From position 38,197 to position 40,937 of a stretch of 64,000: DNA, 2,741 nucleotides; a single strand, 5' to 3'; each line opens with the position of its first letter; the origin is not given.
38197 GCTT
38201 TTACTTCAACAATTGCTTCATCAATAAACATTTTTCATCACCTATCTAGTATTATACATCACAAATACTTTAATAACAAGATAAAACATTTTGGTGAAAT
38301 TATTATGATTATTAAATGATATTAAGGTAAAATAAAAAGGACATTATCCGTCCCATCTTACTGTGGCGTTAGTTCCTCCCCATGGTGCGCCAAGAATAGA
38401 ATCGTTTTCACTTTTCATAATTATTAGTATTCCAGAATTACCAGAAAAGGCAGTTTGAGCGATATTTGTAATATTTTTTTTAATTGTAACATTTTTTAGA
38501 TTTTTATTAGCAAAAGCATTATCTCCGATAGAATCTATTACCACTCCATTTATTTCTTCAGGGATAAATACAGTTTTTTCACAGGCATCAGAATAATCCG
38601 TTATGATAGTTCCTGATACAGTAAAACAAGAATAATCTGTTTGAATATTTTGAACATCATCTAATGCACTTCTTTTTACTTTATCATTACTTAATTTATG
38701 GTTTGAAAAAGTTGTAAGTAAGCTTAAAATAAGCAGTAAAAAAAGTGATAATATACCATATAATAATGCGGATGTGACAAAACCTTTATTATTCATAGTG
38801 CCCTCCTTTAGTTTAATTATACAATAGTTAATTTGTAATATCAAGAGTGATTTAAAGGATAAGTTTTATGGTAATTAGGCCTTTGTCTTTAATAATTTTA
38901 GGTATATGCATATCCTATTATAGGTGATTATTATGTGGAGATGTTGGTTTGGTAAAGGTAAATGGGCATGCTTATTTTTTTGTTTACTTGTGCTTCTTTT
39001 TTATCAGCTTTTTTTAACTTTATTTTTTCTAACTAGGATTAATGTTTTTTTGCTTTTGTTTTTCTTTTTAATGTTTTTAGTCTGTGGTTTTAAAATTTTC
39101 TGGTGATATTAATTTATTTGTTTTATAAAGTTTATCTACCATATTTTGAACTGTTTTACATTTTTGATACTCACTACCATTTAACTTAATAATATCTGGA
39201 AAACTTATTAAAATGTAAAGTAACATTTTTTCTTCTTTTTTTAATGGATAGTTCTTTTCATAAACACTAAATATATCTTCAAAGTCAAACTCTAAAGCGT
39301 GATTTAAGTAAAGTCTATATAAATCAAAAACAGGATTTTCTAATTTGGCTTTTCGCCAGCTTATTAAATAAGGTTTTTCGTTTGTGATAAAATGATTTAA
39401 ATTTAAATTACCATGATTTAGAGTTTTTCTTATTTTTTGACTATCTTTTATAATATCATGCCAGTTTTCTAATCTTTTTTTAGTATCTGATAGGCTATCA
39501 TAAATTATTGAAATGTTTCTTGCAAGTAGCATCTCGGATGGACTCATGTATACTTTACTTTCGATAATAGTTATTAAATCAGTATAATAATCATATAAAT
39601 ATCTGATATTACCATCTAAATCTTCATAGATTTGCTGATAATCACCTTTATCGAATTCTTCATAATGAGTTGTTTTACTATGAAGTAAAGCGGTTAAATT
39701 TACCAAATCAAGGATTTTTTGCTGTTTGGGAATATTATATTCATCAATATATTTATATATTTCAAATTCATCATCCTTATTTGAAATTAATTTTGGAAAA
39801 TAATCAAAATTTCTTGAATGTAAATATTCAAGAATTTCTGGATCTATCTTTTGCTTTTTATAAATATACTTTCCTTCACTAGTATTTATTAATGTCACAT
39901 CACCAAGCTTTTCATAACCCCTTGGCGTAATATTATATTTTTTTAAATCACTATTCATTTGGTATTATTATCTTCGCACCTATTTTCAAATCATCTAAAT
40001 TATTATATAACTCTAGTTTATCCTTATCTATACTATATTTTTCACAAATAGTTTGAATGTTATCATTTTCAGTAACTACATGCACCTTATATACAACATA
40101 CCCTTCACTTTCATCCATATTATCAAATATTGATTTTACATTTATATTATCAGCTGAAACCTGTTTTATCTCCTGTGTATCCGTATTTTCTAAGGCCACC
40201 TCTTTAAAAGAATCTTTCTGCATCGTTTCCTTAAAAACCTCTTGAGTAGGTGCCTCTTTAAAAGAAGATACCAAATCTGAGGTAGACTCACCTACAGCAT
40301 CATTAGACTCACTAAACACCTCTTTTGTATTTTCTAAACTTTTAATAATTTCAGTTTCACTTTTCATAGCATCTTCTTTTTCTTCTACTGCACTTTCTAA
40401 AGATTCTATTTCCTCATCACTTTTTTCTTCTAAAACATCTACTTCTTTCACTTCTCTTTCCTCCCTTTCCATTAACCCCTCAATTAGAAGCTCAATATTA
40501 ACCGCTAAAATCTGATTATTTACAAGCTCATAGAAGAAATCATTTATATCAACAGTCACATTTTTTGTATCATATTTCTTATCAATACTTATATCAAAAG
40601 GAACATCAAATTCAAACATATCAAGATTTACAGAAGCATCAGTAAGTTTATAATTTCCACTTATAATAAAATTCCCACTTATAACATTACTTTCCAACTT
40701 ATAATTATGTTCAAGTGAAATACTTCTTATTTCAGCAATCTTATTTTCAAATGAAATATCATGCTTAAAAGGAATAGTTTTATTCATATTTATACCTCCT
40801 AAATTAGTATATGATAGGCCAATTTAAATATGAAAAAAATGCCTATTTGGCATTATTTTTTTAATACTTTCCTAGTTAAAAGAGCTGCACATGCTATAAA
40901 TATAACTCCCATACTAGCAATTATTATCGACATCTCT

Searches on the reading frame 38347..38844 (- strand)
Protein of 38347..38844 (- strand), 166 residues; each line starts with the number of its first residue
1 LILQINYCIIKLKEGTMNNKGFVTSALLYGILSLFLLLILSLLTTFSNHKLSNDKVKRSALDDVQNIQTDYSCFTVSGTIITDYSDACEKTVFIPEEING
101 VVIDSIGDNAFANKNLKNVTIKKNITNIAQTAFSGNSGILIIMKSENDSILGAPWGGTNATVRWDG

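Call 65: search_protein_families(library=pfam, proteins=[window:38347-38844:-], max_evalue=0.001)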
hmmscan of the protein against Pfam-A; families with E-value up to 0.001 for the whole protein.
window:38347-38844:- (166 aa): 1 family
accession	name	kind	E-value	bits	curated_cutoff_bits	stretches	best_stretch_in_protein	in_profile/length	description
PF13306.12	LRR_5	-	1.3e-06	28.8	27.7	1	104-137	23-57/127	BspA type Leucine rich repeat region (6 copies)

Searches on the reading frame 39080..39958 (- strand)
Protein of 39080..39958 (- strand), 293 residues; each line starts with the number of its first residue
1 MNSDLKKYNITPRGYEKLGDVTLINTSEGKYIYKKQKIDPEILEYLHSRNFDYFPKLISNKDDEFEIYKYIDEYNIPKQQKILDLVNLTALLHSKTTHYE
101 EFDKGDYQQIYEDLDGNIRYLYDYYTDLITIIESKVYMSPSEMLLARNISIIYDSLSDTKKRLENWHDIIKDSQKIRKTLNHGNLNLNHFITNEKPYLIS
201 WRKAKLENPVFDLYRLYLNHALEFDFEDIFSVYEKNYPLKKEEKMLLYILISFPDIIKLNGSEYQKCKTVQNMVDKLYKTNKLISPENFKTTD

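Call 65: search_protein_families(library=pfam, proteins=[window:39080-39958:-], max_evalue=0.001)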
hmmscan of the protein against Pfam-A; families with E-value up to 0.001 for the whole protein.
window:39080-39958:- (293 aa): 1 family
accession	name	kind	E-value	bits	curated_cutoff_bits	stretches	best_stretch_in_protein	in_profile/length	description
PF17810.6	Arg_decarb_HB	-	0.00064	20.4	23.3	0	147-189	9-50/84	Arginine decarboxylase helical bundle domain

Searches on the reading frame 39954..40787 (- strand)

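Call 65: search_protein_families(library=pfam, proteins=[window:39954-40787:-], max_evalue=0.001)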
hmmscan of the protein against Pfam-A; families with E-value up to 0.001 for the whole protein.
window:39954-40787:- (278 aa): 2 families
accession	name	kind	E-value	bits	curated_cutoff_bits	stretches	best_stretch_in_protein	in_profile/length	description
PF01476.26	LysM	-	3.1e-05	24.3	20.9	1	236-276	1-43/43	LysM domain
PF20918.2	SPOCS_spoVID-N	-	5.8e-05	23.4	27.1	1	8-105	6-132/132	SPOCS_spoVID-N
